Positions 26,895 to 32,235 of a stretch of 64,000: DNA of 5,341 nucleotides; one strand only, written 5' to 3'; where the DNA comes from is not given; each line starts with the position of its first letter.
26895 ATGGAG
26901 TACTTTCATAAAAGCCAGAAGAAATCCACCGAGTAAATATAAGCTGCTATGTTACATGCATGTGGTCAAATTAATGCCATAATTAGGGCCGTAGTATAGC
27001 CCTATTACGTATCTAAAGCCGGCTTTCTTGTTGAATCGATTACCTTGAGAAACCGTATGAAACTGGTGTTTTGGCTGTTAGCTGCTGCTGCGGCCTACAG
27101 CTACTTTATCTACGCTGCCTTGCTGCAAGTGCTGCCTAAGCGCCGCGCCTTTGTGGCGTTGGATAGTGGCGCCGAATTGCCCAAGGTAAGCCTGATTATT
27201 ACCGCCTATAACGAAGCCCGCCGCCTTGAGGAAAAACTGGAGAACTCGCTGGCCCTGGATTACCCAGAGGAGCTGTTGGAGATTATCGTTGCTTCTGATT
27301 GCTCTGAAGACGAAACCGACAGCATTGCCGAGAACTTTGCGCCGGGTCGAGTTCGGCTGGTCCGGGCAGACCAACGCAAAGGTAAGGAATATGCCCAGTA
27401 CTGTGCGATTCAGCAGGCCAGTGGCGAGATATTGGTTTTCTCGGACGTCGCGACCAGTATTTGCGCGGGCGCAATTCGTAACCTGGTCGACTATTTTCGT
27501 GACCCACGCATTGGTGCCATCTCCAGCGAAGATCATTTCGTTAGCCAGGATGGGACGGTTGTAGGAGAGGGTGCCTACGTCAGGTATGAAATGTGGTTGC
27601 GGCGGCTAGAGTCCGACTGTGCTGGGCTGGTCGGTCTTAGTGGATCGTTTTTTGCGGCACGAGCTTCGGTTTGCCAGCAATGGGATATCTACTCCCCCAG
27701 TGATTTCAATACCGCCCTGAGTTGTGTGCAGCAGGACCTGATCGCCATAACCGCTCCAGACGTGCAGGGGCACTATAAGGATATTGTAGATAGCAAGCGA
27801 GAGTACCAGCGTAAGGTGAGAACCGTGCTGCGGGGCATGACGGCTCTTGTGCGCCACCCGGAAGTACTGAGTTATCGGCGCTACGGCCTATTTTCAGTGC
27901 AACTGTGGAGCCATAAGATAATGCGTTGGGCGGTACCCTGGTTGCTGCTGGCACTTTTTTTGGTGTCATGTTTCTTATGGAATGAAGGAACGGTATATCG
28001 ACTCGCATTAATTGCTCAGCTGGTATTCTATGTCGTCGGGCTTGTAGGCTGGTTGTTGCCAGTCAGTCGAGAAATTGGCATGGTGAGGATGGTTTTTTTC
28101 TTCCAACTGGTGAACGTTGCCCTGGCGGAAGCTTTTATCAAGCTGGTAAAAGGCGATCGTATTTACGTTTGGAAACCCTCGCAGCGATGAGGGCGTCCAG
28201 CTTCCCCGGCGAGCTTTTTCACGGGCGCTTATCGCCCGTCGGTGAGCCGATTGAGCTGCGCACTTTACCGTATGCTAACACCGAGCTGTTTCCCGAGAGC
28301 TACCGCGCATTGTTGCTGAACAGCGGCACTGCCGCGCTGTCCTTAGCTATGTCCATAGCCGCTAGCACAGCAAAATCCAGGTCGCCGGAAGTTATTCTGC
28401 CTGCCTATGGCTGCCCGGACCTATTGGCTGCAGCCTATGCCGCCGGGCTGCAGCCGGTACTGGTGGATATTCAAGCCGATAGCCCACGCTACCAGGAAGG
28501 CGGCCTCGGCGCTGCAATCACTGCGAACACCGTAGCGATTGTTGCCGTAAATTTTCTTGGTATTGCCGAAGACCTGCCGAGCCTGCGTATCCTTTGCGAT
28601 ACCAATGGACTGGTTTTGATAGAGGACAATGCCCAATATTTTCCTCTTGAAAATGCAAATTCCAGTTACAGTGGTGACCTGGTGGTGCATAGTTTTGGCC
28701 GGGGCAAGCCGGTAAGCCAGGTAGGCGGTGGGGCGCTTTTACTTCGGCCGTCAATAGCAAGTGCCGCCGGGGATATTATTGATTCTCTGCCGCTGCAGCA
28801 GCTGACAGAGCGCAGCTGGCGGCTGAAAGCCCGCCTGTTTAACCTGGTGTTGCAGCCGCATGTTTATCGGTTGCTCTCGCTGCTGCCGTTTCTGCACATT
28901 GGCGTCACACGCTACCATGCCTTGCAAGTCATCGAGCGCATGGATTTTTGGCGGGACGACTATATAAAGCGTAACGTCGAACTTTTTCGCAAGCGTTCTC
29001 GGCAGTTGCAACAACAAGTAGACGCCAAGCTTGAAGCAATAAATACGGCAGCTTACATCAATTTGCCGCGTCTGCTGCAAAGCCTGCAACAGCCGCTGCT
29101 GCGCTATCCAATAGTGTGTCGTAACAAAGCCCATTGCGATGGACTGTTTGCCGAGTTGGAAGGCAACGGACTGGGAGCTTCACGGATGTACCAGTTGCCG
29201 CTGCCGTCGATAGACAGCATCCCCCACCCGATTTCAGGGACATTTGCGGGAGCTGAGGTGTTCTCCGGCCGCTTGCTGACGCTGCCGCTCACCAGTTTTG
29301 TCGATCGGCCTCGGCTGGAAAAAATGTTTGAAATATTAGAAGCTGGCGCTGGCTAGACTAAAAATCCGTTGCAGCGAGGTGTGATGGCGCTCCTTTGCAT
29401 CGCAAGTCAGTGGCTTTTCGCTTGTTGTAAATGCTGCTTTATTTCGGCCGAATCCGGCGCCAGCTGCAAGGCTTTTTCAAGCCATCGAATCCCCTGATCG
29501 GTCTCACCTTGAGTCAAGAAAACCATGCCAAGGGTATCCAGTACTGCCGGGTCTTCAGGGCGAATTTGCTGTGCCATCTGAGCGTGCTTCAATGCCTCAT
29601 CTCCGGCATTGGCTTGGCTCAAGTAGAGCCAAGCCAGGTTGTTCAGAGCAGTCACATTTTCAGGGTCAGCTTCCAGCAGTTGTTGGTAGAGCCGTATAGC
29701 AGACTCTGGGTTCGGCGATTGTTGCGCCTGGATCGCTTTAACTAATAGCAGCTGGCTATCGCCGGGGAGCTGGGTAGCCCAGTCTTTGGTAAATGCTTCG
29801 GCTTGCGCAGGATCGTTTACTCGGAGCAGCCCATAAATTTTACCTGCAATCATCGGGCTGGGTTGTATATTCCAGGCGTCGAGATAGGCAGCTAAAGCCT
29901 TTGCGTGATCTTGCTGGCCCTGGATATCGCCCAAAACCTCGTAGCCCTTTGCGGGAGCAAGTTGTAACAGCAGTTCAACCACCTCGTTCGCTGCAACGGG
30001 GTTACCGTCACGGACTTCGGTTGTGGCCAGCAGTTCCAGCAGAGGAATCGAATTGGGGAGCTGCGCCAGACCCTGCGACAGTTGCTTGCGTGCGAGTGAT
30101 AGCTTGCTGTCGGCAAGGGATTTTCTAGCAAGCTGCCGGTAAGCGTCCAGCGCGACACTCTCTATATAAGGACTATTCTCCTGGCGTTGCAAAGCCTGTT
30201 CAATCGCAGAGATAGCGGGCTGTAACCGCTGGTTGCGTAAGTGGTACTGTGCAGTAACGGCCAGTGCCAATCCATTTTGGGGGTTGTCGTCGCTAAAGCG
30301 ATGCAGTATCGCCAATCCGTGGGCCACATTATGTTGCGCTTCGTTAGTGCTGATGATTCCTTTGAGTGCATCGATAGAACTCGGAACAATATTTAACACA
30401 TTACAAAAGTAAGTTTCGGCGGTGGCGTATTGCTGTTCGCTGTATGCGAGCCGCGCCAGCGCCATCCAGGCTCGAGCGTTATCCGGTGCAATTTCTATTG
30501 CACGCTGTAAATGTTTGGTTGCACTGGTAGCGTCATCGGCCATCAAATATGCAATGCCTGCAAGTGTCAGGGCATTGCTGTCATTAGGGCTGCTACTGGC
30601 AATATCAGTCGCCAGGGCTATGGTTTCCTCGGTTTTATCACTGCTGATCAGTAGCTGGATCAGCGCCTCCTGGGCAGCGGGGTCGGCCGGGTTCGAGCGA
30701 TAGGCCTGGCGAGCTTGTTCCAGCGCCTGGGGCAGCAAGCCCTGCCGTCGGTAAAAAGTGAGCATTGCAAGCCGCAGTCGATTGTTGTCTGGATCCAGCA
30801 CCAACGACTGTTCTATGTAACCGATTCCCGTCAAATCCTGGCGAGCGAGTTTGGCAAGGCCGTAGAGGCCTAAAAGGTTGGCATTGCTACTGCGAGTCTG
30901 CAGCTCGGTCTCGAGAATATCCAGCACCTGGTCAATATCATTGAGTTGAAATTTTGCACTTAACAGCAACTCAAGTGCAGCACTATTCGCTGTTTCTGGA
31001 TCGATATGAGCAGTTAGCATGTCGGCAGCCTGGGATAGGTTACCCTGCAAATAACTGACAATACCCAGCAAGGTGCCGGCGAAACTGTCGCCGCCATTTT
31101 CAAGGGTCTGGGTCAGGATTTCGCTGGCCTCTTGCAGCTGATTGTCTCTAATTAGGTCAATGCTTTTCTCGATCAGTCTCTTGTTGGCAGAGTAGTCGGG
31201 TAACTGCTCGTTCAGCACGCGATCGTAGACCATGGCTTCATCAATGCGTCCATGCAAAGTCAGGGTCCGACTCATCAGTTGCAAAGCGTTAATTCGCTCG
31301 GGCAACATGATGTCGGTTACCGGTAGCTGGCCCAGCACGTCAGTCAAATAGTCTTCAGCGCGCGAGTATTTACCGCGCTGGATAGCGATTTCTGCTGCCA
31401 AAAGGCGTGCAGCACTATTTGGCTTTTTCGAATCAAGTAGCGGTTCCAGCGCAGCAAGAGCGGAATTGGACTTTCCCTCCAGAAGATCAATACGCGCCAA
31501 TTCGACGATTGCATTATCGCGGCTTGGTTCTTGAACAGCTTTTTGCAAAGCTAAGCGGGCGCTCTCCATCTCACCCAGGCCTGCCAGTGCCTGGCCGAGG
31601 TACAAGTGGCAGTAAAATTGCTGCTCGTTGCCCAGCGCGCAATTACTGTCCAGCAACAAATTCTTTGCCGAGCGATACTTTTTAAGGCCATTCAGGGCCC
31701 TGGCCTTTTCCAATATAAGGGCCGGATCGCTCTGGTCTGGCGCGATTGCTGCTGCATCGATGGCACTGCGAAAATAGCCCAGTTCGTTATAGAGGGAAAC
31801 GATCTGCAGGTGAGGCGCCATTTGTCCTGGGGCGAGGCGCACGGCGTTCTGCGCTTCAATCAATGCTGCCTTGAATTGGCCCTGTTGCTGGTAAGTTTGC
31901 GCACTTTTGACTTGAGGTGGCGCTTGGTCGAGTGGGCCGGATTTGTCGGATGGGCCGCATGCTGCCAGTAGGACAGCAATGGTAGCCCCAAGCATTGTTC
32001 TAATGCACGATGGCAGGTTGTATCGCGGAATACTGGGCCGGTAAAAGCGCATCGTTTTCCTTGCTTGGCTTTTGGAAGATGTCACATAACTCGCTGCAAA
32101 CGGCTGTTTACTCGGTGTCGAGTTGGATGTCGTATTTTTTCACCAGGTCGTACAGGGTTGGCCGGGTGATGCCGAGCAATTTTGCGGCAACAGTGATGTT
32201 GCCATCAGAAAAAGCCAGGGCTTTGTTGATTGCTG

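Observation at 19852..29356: Arn-like lipid-carrier glycosylation module embedded in the EPS locus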

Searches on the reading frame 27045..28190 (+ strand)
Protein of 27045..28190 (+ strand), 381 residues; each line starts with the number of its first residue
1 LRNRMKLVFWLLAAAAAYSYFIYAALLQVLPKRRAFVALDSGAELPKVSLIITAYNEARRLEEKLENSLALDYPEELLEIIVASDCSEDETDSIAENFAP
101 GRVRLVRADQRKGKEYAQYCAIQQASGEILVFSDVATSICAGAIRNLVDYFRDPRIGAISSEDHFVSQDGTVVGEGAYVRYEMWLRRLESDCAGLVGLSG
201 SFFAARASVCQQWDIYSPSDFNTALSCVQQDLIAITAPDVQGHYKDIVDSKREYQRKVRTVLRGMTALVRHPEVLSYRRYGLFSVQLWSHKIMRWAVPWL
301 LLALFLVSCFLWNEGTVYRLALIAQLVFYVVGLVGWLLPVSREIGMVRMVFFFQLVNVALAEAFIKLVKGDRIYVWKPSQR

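Call 5: search_protein_families(library=pfam, proteins=[window:27045-28190:+], max_evalue=0.01)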
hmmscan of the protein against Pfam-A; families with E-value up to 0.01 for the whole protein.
window:27045-28190:+ (381 aa): 2 families
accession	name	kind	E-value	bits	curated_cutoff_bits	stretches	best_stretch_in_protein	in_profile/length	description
PF00535.33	Glycos_transf_2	-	1.9e-19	70.6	23.3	1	49-159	1-112/168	Glycosyl transferase family 2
PF13641.12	Glyco_tranf_2_3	-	3e-12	47.5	27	1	46-231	1-187/230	Glycosyltransferase like family 2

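Call 7: search_protein_families(library=ncbifam, proteins=[window:27045-28190:+], max_evalue=0.01)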
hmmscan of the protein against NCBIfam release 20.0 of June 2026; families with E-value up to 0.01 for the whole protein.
window:27045-28190:+ (381 aa): 19 families
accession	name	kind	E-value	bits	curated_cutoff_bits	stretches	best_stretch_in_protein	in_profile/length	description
TIGR03937.1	PgaC_IcaA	equivalog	8.3e-16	57.9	422.3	1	18-163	21-163/407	poly-beta-1,6-N-acetyl-D-glucosamine synthase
TIGR03965.1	mycofact_glyco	equivalog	8.8e-15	54.5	280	1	40-160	68-188/467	mycofactocin biosynthesis glycosyltransferase MftF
TIGR04242.1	nodulat_NodC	equivalog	1.2e-11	44.2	550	1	17-160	22-165/395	chitooligosaccharide synthase NodC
TIGR03111.1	glyc2_xrt_Gpos1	hypoth_equivalog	1.9e-11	43.4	363.95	1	7-213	7-230/439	TIGR03111 family XrtG-associated glycosyltransferase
NF050050.1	ProtGlycPglI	equivalog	1.3e-08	34.6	500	1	46-149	2-106/306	GalNAc(5)-diNAcBac-PP-undecaprenol beta-1,3-glucosyltransferase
NF041875.1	EPS_EpsD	equivalog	2.6e-08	33.7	370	1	48-134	1-87/325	exopolysaccharide biosynthesis glycosyltransferase EpsD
NF041865.1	EpsU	equivalog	7.5e-08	31.8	700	1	7-128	4-120/394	exopolysaccharide biosynthesis GT2 family glycosyltransferase EpsU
NF007482.0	PRK10073.1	equivalog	1.5e-07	30.8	423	1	45-150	5-109/334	glycosyltransferase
NF038302.1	EPS_HpsE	equivalog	1.8e-07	30.4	300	1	48-162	3-123/307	hormogonium polysaccharide biosynthesis glycosyltransferase HpsE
NF047683.1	TeichurnBiosyTuaG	equivalog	5.5e-07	29.5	400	1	46-173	6-133/252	teichuronic acid biosynthesis protein TuaG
TIGR03469.1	HpnB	hypoth_equivalog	8.3e-07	28.4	379.25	1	43-111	41-113/386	hopene-associated glycosyltransferase HpnB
TIGR04283.1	glyco_like_mftF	equivalog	2.3e-06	27.4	182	1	48-137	1-83/221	TIGR04283 family arsenosugar biosynthesis glycosyltransferase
NF038299.1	EPS_HpsN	equivalog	2.7e-06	26.6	425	1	46-160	1-116/317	hormogonium polysaccharide biosynthesis glycosyltransferase HpsN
NF053739.1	GlytfEpsEBac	equivalog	1.4e-05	24.2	450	1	46-131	1-87/265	glycosyltransferase EpsE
NF047588.1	GlcsyltransPgfSStrep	equivalog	7.5e-05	22.1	500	1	47-153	2-112/308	glycosyltransferase PgfS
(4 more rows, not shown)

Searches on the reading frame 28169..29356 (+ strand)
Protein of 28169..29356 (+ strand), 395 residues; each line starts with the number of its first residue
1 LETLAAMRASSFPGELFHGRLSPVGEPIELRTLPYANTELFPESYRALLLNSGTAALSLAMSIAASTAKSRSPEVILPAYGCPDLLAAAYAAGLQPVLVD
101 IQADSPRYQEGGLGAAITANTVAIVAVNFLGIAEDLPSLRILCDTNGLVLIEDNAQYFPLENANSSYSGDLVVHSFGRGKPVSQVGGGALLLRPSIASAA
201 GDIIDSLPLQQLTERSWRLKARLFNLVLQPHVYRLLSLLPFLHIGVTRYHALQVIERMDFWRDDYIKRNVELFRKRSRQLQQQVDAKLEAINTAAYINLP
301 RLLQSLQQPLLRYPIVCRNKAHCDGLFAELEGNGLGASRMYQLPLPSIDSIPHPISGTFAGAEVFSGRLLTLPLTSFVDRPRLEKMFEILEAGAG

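Call 5: search_protein_families(library=pfam, proteins=[window:28169-29356:+], max_evalue=0.01)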
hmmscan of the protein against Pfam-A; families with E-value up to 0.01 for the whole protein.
window:28169-29356:+ (395 aa): 1 family
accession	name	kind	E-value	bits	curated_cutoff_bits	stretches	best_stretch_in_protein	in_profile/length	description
PF01041.23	DegT_DnrJ_EryC1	-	1.1e-24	87.9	19.8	1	47-192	42-186/360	DegT/DnrJ/EryC1/StrS aminotransferase family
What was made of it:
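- Checked: DegT-like gene at 28169/28187-29356: confirmed (Pfam E 1.1e-24, call 5).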

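Call 7: search_protein_families(library=ncbifam, proteins=[window:28169-29356:+], max_evalue=0.01)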
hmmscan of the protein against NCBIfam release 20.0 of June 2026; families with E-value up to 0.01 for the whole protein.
window:28169-29356:+ (395 aa): 7 families
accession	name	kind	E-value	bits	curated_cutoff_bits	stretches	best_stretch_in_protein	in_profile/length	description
NF008687.0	PRK11706.1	equivalog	1.1e-20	73.7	375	1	44-204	46-205/375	dTDP-4-amino-4,6-dideoxygalactose transaminase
TIGR02379.1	ECA_wecE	subfamily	3.8e-14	52.2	434.85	1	44-204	46-206/376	dTDP-4-amino-4,6-dideoxy-D-glucose transaminase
TIGR03588.1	PseC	equivalog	3e-11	42.9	423.5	1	46-191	47-197/380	UDP-4-amino-4,6-dideoxy-N-acetyl-beta-L-altrosamine transaminase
NF011936.0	PRK15407.1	equivalog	3.1e-10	39.3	423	1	46-191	82-234/440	lipopolysaccharide biosynthesis protein RfbH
NF008658.2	PRK11658.1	equivalog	6.3e-09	35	631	1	46-156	50-157/379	UDP-4-amino-4-deoxy-L-arabinose aminotransferase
TIGR04427.1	PLP_DesI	equivalog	4.6e-08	32.6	650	1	53-191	76-211/390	dTDP-4-dehydro-6-deoxyglucose aminotransferase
TIGR04181.1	NHT_00031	hypoth_equivalog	1.3e-06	27.5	420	1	45-192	46-208/359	LegC family aminotransferase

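Call 44: search_solved_structures(query=window:28169-29356:+, max_evalue=0.001, show_alignments=2)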
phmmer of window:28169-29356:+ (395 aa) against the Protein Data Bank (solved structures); distinct sequences matched with E-value up to 0.001: 42.
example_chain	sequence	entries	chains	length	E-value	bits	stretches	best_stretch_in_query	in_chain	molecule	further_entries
2oga_A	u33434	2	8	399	2.5e-10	43.3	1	41-191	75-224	Transaminase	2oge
5k8b_A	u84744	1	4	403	3.7e-09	39.5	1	46-192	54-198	8-amino-3,8-dideoxy-alpha-D-manno-octulosonate transaminase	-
6blg_A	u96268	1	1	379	2.2e-08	36.9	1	46-159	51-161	dTDP-4-amino-4,6-dideoxygalactose transaminase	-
4piw_A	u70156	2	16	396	3.4e-07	33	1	45-184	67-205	TDP-4-keto-6-deoxy-D-glucose transaminase family protein | dTDP-4-amino-4,6-dideoxygalactose transaminase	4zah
4lc3_A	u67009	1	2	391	7.1e-07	31.9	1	49-193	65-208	Putative UDP-4-amino-4-deoxy-l-arabinose--oxoglutarate aminotransferase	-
1b9i_A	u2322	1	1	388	1.1e-06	31.3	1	46-191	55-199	PROTEIN (3-AMINO-5-HYDROXYBENZOIC ACID SYNTHASE)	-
1b9h_A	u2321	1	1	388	1.1e-06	31.3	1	46-191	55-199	PROTEIN (3-AMINO-5-HYDROXYBENZOIC ACID SYNTHASE)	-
1mdo_A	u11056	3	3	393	1.2e-06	31.2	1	47-158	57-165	ArnB aminotransferase | UDP-4-amino-4-deoxy-L-arabinose--oxoglutarate aminotransferase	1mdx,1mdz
7kz3_A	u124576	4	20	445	2e-06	30.4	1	49-186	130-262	Aminotransferase class I/II-fold pyridoxal phosphate-dependent enzyme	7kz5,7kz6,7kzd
4oca_A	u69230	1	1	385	2.3e-06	30.3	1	47-156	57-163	UDP-4-amino-4-deoxy-L-arabinose--oxoglutarate aminotransferase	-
3nu7_A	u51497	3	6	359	2.5e-06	30.2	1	53-191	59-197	Aminotransferase WbpE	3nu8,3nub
3nyu_A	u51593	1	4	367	2.5e-06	30.2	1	53-191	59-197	Aminotransferase WbpE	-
8sng_A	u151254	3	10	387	3.9e-06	29.5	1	50-157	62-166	UDP-4-amino-4-deoxy-L-arabinose--oxoglutarate aminotransferase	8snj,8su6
2c7t_A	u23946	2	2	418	5.3e-06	29.1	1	51-191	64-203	GLUTAMINE-2-DEOXY-SCYLLO-INOSOSE AMINOTRANSFERASE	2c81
5w71_A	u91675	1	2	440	5.9e-06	28.9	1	51-191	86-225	L-glutamine:2-deoxy-scyllo-inosose aminotransferase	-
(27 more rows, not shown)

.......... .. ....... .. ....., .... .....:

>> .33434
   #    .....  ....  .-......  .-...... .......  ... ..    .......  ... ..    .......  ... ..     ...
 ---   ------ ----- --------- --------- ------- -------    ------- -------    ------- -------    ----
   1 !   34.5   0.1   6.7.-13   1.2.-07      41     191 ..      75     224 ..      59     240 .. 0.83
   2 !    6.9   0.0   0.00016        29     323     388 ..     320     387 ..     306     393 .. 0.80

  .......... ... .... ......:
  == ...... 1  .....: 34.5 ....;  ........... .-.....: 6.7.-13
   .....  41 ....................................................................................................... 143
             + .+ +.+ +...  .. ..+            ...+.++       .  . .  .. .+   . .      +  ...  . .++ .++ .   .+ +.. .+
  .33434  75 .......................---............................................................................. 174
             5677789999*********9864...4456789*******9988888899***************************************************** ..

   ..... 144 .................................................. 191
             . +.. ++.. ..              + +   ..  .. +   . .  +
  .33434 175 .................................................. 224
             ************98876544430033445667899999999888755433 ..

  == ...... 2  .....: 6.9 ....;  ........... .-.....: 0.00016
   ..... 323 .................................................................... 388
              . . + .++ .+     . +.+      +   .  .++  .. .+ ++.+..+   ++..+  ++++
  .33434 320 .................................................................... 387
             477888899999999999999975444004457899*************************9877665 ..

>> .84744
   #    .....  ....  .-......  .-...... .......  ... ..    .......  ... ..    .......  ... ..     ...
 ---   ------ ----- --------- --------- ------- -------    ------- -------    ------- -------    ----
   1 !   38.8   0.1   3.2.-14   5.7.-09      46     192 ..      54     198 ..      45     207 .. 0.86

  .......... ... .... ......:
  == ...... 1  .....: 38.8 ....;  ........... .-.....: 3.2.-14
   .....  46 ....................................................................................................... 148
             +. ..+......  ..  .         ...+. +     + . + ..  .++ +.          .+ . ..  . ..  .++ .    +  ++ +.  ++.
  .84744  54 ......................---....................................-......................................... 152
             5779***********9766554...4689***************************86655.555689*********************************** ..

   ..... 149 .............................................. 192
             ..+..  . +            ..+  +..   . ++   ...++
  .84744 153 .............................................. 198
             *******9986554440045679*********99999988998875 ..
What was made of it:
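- On ArnB (NF008658) / DegT family: DegT family membership is met: Pfam E 1.1e-24, the Lys of SFGRGK aligns with the DesV PLP Lys, and EDNAQ is present (calls 5, 44).
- Checked: The PLP lysine aligns (SFGRGK against DesV SFYPGK; call 44).
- The DegT-like protein keeps its PLP lysine (call 44).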

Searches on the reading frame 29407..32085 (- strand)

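Call 7: search_protein_families(library=ncbifam, proteins=[window:29407-32085:-], max_evalue=0.01)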
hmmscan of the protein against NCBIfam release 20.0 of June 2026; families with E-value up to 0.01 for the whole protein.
window:29407-32085:- (892 aa): 26 families (the best 25 are shown)
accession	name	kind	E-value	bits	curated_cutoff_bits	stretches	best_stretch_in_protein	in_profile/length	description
TIGR02917.1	PEP_TPR_lipo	equivalog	5.7e-87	292.5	312.2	2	34-653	8-615/899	XrtA/PEP-CTERM system TPR-repeat protein PrsT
NF040959.1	MamA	equivalog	1.3e-33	116.2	200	3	759-886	53-179/204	magnetosome protein MamA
TIGR02521.1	type_IV_pilW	equivalog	7.6e-27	94.4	154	3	424-587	54-219/234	type IV pilus biogenesis/stability protein PilW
NF008757.0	PRK11788.1-5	equivalog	6.5e-17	61.8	363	2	444-642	116-319/388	lipopolysaccharide assembly protein LapB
NF052415.1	T3SS_chap_SctY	equivalog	9.6e-16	58.2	70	3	808-890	3-85/106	type III secretion apparatus assembly chaperone SctY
NF033758.1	gliding_GltE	equivalog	1.2e-14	54.2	225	2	432-566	151-285/411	adventurous gliding motility TPR repeat lipoprotein GltE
NF033762.1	social_mot_Tgl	equivalog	2.4e-12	46.7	225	1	783-873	37-127/252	social motility TPR repeat lipoprotein Tgl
TIGR00540.1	TPR_hemY_coli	hypoth_equivalog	1.3e-11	43.9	142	1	313-572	136-361/385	heme biosynthesis-associated TPR protein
NF033920.0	C39_PA2778_fam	equivalog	6.8e-11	42.1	150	2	751-842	164-254/255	PA2778 family cysteine peptidase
TIGR03939.1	PGA_TPR_OMP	equivalog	8.6e-11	40.8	366.65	2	794-888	103-196/800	poly-beta-1,6 N-acetyl-D-glucosamine export porin PgaA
TIGR04510.1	mod_pep_cyc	subfamily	1.8e-10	40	400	1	725-883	412-573/814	putative peptide modification system cyclase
NF008520.0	PRK11447.1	equivalog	2.6e-10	38.8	858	1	512-584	360-432/1157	cellulose synthase complex outer membrane protein BcsC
NF008756.0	PRK11788.1-4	equivalog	3.5e-09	36.2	474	1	471-635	140-312/389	lipopolysaccharide assembly protein LapB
NF008755.0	PRK11788.1-3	equivalog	4.5e-09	36.1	430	1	440-639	113-316/388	lipopolysaccharide assembly protein LapB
NF052400.1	M48_BAM_BepA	equivalog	5.3e-09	35.4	570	1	778-890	308-419/483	beta-barrel assembly-enhancing protease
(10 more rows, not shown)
